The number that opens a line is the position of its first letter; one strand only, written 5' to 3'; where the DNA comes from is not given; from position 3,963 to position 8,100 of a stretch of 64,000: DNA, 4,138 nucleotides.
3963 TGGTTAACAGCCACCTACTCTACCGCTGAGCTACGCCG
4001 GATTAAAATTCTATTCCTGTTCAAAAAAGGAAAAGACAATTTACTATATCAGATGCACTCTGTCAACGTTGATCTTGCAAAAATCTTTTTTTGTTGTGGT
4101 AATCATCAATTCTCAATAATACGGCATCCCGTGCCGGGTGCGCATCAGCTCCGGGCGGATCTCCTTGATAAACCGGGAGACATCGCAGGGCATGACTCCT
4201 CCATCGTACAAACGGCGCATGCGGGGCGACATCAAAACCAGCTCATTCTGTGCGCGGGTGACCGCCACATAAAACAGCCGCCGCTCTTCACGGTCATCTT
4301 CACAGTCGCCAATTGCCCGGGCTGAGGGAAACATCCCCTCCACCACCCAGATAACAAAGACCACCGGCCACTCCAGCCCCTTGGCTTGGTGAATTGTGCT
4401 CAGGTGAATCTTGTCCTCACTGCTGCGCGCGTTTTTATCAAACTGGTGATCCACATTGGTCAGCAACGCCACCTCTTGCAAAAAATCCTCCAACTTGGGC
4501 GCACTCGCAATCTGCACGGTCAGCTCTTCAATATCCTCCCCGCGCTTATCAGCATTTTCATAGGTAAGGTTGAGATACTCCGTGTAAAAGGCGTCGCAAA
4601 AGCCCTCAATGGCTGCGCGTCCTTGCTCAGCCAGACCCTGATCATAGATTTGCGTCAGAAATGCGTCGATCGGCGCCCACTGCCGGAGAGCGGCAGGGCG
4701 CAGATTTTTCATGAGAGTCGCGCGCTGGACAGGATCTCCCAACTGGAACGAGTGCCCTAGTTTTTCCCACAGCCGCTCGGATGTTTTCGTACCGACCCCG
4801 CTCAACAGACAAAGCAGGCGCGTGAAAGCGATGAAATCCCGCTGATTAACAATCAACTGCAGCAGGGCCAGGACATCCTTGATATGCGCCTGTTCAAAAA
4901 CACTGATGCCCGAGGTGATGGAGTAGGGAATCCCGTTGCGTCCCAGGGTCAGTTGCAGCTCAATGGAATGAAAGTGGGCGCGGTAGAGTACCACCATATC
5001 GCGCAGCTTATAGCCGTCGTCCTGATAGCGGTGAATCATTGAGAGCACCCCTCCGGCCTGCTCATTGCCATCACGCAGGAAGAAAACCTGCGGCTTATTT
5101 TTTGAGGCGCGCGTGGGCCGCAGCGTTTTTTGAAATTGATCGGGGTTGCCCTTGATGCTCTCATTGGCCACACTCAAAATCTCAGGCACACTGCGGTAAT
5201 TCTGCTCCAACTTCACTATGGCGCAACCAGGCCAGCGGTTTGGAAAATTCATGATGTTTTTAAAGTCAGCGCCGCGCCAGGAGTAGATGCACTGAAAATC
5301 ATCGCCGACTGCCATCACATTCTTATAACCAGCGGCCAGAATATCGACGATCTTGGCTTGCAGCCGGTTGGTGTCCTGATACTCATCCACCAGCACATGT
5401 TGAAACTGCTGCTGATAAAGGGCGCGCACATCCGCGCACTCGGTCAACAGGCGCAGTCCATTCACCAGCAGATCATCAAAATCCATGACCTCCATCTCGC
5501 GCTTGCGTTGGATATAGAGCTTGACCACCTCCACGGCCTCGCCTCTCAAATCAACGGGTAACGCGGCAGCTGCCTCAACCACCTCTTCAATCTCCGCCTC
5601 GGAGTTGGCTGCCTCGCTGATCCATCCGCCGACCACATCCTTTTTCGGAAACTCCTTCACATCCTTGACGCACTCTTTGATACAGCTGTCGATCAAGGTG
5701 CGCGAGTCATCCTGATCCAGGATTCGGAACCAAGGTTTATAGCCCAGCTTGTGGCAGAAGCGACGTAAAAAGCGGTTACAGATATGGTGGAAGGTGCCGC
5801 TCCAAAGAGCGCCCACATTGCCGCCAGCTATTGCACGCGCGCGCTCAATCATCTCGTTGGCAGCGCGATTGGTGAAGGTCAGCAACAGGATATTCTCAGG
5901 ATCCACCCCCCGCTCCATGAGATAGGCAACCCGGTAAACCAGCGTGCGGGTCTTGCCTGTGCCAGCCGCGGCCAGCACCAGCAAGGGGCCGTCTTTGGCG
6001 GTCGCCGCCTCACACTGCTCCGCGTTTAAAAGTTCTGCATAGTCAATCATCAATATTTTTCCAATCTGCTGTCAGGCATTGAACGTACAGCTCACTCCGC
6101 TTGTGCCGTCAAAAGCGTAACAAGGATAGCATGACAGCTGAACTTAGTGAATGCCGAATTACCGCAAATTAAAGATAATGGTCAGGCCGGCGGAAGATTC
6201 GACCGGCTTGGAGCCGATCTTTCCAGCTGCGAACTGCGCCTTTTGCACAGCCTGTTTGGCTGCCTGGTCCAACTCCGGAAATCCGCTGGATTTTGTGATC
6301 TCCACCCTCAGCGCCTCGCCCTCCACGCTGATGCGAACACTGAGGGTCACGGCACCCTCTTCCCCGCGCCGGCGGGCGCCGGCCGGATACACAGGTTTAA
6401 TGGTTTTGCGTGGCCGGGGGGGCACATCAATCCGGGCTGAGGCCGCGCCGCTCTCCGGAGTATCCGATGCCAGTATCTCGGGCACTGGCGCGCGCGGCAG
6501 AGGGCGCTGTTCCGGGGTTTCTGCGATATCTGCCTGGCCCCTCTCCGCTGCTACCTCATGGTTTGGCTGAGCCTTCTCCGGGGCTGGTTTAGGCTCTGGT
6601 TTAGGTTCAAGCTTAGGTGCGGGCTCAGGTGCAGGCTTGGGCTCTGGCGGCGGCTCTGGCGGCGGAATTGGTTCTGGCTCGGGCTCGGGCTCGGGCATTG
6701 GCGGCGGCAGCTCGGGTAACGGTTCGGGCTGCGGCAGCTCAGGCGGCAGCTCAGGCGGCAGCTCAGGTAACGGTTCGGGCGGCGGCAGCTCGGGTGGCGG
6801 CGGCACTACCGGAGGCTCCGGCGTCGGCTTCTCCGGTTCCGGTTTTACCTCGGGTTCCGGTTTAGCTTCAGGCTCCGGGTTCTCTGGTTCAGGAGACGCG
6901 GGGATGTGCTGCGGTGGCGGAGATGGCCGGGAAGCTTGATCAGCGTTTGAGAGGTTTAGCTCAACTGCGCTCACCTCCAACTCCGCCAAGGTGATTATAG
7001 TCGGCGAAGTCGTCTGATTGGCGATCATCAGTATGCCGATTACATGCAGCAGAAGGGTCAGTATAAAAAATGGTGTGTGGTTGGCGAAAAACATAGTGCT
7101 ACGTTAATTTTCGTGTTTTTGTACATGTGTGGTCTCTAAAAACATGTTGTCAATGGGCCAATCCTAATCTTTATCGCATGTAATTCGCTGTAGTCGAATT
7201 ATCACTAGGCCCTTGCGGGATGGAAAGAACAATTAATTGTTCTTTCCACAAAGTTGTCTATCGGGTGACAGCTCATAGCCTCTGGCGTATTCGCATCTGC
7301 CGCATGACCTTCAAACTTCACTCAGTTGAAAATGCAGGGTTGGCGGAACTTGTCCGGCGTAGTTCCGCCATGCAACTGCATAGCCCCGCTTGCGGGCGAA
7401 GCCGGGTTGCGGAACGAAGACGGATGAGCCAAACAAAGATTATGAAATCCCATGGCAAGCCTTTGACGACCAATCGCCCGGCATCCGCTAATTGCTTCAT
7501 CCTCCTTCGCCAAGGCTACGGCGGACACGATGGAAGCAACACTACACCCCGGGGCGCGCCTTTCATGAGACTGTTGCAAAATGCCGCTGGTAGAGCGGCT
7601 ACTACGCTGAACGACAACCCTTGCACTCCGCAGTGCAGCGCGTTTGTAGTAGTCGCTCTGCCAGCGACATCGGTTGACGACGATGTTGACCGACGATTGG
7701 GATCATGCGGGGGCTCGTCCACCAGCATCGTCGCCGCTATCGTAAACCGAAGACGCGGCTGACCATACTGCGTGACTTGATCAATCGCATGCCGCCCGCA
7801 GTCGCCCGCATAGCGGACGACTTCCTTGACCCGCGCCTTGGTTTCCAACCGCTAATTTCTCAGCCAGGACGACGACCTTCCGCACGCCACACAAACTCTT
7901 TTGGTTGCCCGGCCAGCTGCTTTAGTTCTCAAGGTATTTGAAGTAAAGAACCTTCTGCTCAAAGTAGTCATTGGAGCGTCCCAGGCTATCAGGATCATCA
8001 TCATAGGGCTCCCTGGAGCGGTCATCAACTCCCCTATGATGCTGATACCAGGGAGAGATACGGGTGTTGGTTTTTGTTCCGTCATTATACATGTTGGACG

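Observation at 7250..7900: Genome-wide-looking family of modular, hairpin-rich intergenic repeats filling almost every large intergenic gap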

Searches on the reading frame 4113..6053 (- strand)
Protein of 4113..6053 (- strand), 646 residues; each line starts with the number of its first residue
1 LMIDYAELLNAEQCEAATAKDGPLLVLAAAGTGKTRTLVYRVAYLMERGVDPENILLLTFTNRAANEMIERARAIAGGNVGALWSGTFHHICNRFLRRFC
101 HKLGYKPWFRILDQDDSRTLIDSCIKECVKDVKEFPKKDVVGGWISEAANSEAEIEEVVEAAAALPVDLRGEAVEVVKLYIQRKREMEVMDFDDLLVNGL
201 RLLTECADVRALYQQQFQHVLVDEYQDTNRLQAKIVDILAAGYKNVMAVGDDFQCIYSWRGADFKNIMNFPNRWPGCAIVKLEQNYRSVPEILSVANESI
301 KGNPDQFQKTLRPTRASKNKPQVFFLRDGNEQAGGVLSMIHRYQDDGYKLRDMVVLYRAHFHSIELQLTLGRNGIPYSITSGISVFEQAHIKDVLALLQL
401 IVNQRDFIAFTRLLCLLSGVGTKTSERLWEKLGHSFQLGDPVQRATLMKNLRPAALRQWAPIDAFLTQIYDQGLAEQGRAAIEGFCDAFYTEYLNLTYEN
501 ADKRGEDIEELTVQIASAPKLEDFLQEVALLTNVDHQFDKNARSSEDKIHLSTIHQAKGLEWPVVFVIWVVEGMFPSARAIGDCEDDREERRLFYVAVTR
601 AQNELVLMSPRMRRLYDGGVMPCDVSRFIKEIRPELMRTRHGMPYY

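Call 7: search_protein_families(library=ncbifam, proteins=[window:4113-6053:-])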
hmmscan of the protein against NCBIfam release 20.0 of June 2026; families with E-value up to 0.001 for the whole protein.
window:4113-6053:- (646 aa): 18 families
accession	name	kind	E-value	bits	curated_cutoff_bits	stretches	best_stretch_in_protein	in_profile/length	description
TIGR01073.1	pcrA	equivalog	3.2e-145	485.3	911.2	1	8-639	4-638/725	DNA helicase PcrA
NF008743.0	PRK11773.1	equivalog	2e-124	416.6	965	1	7-638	8-642/720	DNA helicase II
TIGR01075.1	uvrD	equivalog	3.1e-122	409.2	1144.45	1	8-637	4-636/715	DNA helicase II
TIGR01074.1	rep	equivalog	1.8e-115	386.7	951.45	1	9-636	2-637/668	DNA helicase Rep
NF008172.0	PRK10919.1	equivalog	1.3e-85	288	1168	1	9-632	3-633/673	DNA helicase Rep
TIGR02785.1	addA_Gpos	equivalog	4.9e-52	177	707.65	3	154-298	322-478/1234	helicase-exonuclease AddAB subunit AddA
NF008276.0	PRK11054.1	equivalog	1.3e-46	159.4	543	3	177-362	396-572/684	DNA helicase IV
TIGR00609.1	recB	equivalog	4.6e-36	124.4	696.05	2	175-332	328-490/1175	exodeoxyribonuclease V subunit beta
TIGR02784.1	addA_alphas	equivalog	2.2e-33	115.7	860.75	2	174-295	345-488/1138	double-strand break repair helicase AddA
NF010485.0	PRK13909.1-2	equivalog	4.1e-32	111.3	650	2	182-404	294-527/909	RecB-like helicase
NF010487.0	PRK13909.1-4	equivalog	1.2e-30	106.5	759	2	184-401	292-526/924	RecB-like helicase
NF008128.0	PRK10876.1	equivalog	1.1e-13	49.8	1697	1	173-307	331-468/1181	exodeoxyribonuclease V subunit beta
NF041464.1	HelD_BACSU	equivalog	3.4e-12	45.1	419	1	214-349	544-674/779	RNA polymerase recycling motor HelD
NF010484.0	PRK13909.1-1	equivalog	4.5e-11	41.3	1074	1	25-71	9-55/945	RecB-like helicase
NF010486.0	PRK13909.1-3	equivalog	1.3e-08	33.4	1109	1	23-71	6-55/921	RecB-like helicase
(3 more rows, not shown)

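Call 65: find_homologous_proteins(query=window:4113-6053:-, max_evalue=1e-50)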
Query window:4113-6053:- (646 aa): 8000 proteins with E <= 1e-50 among 8000 candidates; the best 120 are listed.
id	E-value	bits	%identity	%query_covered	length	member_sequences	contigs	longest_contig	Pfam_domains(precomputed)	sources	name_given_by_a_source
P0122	0.0e+0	1482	100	100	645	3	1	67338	PF13538.13,PF01443.25,PF13604.13,PF13361.13,PF13245.13,PF00580.28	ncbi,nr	ncbi:MAG: UvrD-helicase domain-containing protein [Kiritimatiellae bacterium]|nr:UvrD-helicase domai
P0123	0.0e+0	1335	89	100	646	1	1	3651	PF13538.13,PF01443.25,PF13604.13,PF13361.13,PF13245.13,PF00580.28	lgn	-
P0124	0.0e+0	1223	83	100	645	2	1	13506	PF13538.13,PF01443.25,PF13604.13,PF13361.13,PF13245.13,PF00580.28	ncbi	-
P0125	0.0e+0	1165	77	100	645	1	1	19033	PF13538.13,PF01443.25,PF13604.13,PF13361.13,PF13245.13,PF00580.28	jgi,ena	-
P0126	0.0e+0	1101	73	100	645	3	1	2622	PF13538.13,PF01443.25,PF13604.13,PF13361.13,PF13245.13,PF00580.28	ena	-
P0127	0.0e+0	1101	73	100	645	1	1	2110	PF13538.13,PF01443.25,PF13604.13,PF13361.13,PF13245.13,PF00580.28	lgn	-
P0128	0.0e+0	1099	73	100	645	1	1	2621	PF13538.13,PF01443.25,PF13604.13,PF13361.13,PF13245.13,PF00580.28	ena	-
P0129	0.0e+0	1054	70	100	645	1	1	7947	PF13538.13,PF01443.25,PF13604.13,PF13361.13,PF13245.13,PF00580.28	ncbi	ncbi:MAG: UvrD-helicase domain-containing protein [Kiritimatiellia bacterium]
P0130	0.0e+0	1039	69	100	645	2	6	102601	PF13538.13,PF01443.25,PF13604.13,PF13361.13,PF13245.13,PF00580.28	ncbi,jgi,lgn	jgi:DNA helicase II / ATP-dependent DNA helicase PcrA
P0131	0.0e+0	1029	69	100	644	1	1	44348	PF13538.13,PF01443.25,PF13604.13,PF13361.13,PF13245.13,PF00580.28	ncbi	-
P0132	5.3e-278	942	66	100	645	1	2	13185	PF13538.13,PF01443.25,PF13604.13,PF13361.13,PF13245.13,PF00580.28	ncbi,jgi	-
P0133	1.6e-277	940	66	99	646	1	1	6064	PF13538.13,PF01443.25,PF13604.13,PF13361.13,PF13245.13,PF00580.28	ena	-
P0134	5.1e-277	938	66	100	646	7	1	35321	PF13538.13,PF01443.25,PF13604.13,PF13361.13,PF13245.13,PF00580.28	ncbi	-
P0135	5.9e-277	938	65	99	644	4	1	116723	PF13538.13,PF01443.25,PF13604.13,PF13361.13,PF13245.13,PF00580.28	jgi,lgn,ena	-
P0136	1.1e-276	937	66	99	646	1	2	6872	PF13538.13,PF01443.25,PF13604.13,PF13361.13,PF13245.13,PF00580.28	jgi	-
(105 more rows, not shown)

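Call 66: find_encoding_contigs(protein=P0124, flank=10000, max_places=3)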
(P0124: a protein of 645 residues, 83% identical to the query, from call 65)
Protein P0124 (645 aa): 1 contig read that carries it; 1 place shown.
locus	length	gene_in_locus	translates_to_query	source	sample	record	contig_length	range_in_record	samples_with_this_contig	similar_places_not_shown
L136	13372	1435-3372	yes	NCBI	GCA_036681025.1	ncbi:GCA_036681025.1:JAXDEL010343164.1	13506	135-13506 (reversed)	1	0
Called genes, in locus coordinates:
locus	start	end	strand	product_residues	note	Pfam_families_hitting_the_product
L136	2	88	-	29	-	?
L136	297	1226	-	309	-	-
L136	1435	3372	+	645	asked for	PF00580:UvrD-helicase, PF13245:AAA_19, PF13604:AAA_30 (faint), PF01443:Viral_helicase1 (faint), PF13361:UvrD_C, PF13538:UvrD_C_2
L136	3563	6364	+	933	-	PF00890:FAD_binding_2 (weak), PF01134:GIDA (weak), PF07992:Pyr_redox_2 (weak), PF12831:FAD_oxidored, PF00754:F5_F8_type_C (weak), PF22633:F5_F8_type_C_2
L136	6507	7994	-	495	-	PF21349:RUBY_RBDX, PF23458:DUF7130 (faint), PF21349:RUBY_RBDX, PF01262:AlaDh_PNT_C (faint), PF01134:GIDA (faint), PF07992:Pyr_redox_2, PF00070:Pyr_redox, PF18267:Rubredoxin_C, +4 more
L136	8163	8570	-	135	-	-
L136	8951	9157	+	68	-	-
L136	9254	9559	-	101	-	PF02604:PhdYeFM_antitox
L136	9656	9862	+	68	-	PF01197:Ribosomal_L31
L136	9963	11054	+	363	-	PF03462:PCRF, PF00472:RF-1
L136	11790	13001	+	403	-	-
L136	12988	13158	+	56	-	-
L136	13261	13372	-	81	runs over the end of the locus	?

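Call 67: find_encoding_contigs(protein=P0125, flank=10000, max_places=3)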
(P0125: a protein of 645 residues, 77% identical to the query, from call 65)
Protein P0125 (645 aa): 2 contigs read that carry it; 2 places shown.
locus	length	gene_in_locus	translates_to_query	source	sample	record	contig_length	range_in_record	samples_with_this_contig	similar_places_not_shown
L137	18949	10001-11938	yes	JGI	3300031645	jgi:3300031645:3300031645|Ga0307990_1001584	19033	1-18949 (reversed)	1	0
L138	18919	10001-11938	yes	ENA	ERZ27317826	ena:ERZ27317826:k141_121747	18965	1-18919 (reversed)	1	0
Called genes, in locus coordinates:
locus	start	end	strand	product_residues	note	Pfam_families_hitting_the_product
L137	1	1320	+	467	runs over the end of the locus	?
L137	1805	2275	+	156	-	PF09970:DUF2204 (weak), PF19502:DUF6036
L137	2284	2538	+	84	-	-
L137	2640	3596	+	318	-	PF05170:AsmA, PF05359:DUF748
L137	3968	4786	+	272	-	PF00432:Prenyltrans (faint)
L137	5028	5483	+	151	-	-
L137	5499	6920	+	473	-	PF01555:N6_N4_Mtase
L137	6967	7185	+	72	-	-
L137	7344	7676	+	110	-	PF04326:SLFN_AlbA_2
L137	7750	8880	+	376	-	PF13749:HATPase_c_4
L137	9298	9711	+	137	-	-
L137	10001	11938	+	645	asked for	PF00580:UvrD-helicase, PF13245:AAA_19, PF13604:AAA_30 (faint), PF01443:Viral_helicase1 (faint), PF13361:UvrD_C, PF13538:UvrD_C_2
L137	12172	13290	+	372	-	PF01263:Aldose_epim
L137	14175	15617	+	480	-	PF00009:GTP_EFTU, PF01926:MMR_HSR1, PF02421:FeoB_N, PF04548:AIG1, PF00009:GTP_EFTU, PF01926:MMR_HSR1, PF02421:FeoB_N (weak), PF14714:KH_dom-like, +5 more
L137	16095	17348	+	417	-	PF00263:Secretin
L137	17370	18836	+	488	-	PF25990:Beta-barrel_YknX (weak), PF25967:RND-MFP_C (weak), PF25975:CzcB_C (weak), PF25989:YknX_C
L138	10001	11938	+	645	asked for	PF00580:UvrD-helicase, PF13245:AAA_19, PF13604:AAA_30 (faint), PF01443:Viral_helicase1 (faint), PF13361:UvrD_C, PF13538:UvrD_C_2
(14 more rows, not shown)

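Call 82: find_encoding_contigs(protein=P0122, flank=1000, max_places=3)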
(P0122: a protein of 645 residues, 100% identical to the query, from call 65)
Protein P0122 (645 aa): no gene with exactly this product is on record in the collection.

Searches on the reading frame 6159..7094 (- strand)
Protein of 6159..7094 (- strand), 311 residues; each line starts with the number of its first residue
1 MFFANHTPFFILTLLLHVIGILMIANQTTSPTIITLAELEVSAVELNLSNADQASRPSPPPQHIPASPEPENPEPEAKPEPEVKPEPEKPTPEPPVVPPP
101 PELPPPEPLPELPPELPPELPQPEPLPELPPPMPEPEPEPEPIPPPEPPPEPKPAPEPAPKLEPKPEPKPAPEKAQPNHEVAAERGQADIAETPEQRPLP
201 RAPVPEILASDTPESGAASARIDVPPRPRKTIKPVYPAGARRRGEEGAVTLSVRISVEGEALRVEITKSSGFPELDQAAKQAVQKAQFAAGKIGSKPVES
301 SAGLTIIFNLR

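Call 7: search_protein_families(library=ncbifam, proteins=[window:6159-7094:-])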
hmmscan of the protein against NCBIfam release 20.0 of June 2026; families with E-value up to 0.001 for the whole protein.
window:6159-7094:- (311 aa): 6 families
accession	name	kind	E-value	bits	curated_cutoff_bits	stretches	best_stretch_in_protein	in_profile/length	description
TIGR01352.1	tonB_Cterm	subfamily_domain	8.9e-17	61.2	27.1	1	234-310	1-75/76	TonB family protein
NF008084.0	PRK10819.1-5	equivalog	1.4e-09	38.3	315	1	121-296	59-233/249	TonB system transport protein TonB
NF038079.1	TonB_sider_MxcH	equivalog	1.8e-07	29.6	925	1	226-309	2-84/792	TonB-dependent siderophore myxochelin receptor MxcH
NF008082.0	PRK10819.1-3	equivalog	1.8e-06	27.9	265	1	122-288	62-220/242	TonB system transport protein TonB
TIGR02794.1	tolA_full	equivalog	0.0001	21.7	59.45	1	232-287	288-339/362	cell envelope integrity protein TolA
NF008081.0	PRK10819.1-2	equivalog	0.00069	19.6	377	1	124-296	59-224/240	TonB system transport protein TonB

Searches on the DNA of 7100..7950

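Call 37: search_rna_families(source=window, start=7100, end=7950, threshold=evalue, max_evalue=1)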
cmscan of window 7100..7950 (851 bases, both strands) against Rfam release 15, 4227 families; matches with E-value up to 1: 1.
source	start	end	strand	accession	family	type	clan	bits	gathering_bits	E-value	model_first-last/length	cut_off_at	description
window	7676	7732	-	RF01059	mir-598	Gene; miRNA;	-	18.8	69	0.57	1-80/80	no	mir-598 microRNA precursor family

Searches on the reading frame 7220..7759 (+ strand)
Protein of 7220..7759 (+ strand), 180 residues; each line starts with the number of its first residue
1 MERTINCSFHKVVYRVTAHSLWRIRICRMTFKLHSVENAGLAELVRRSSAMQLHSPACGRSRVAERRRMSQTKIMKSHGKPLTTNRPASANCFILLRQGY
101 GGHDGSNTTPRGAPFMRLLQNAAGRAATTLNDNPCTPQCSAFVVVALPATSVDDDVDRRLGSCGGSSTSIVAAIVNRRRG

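Call 17: find_homologous_proteins(query=window:7220-7759:+, max_evalue=0.01)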
Query window:7220-7759:+ (180 aa): 1 proteins with E <= 0.01 among 319 candidates.
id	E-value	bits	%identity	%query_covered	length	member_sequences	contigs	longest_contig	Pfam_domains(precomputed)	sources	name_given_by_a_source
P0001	1.5e-11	62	55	38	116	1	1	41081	-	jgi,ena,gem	-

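Call 18: find_encoding_contigs(protein=P0001, flank=10000, max_places=6)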
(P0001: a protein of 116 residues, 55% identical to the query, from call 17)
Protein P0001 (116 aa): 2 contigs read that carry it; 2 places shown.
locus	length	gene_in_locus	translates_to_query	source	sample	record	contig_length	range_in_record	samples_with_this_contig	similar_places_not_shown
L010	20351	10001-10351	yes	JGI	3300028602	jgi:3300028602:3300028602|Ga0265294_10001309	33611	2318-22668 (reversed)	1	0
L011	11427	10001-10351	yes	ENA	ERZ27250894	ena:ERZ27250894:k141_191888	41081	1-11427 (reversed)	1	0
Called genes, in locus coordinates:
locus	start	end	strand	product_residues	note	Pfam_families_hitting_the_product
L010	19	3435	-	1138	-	PF00890:FAD_binding_2 (faint), PF07992:Pyr_redox_2 (faint), PF12831:FAD_oxidored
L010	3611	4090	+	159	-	PF13404:HTH_AsnC-type (weak), PF01037:AsnC_trans_reg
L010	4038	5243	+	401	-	PF00155:Aminotran_1_2, PF00266:Aminotran_5 (faint), PF01041:DegT_DnrJ_EryC1 (weak)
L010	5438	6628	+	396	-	PF13377:Peripla_BP_3, PF12833:HTH_18, PF00165:HTH_AraC (weak)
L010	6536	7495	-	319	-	-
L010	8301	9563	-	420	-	PF01408:GFO_IDH_MocA, PF19051:GFO_IDH_MocA_C2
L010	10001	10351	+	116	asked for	-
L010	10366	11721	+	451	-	-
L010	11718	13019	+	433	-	-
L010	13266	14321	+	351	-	PF00326:Peptidase_S9 (faint)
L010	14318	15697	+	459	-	PF12708:Pect-lyase_RHGA_epim (weak), PF00295:Glyco_hydro_28, PF13229:Beta_helix (weak)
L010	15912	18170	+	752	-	PF22842:Pel9A-like_beta_helix, PF05048:NosD (faint), PF13229:Beta_helix (weak)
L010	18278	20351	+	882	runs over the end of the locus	PF12951:PATR (faint)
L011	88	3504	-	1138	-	PF00890:FAD_binding_2 (faint), PF07992:Pyr_redox_2 (faint), PF12831:FAD_oxidored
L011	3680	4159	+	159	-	PF13404:HTH_AsnC-type (weak), PF01037:AsnC_trans_reg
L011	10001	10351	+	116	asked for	-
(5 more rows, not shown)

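Call 84: search_protein_families(library=pfam, proteins=[window:7220-7759:+], max_evalue=0.1)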
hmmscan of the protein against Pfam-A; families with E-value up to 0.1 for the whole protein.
window:7220-7759:+ (180 aa): 0 families
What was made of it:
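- The ORFs have no Pfam hit, lie on opposite strands in homologous copies, and have a single database relative (calls 17, 84).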
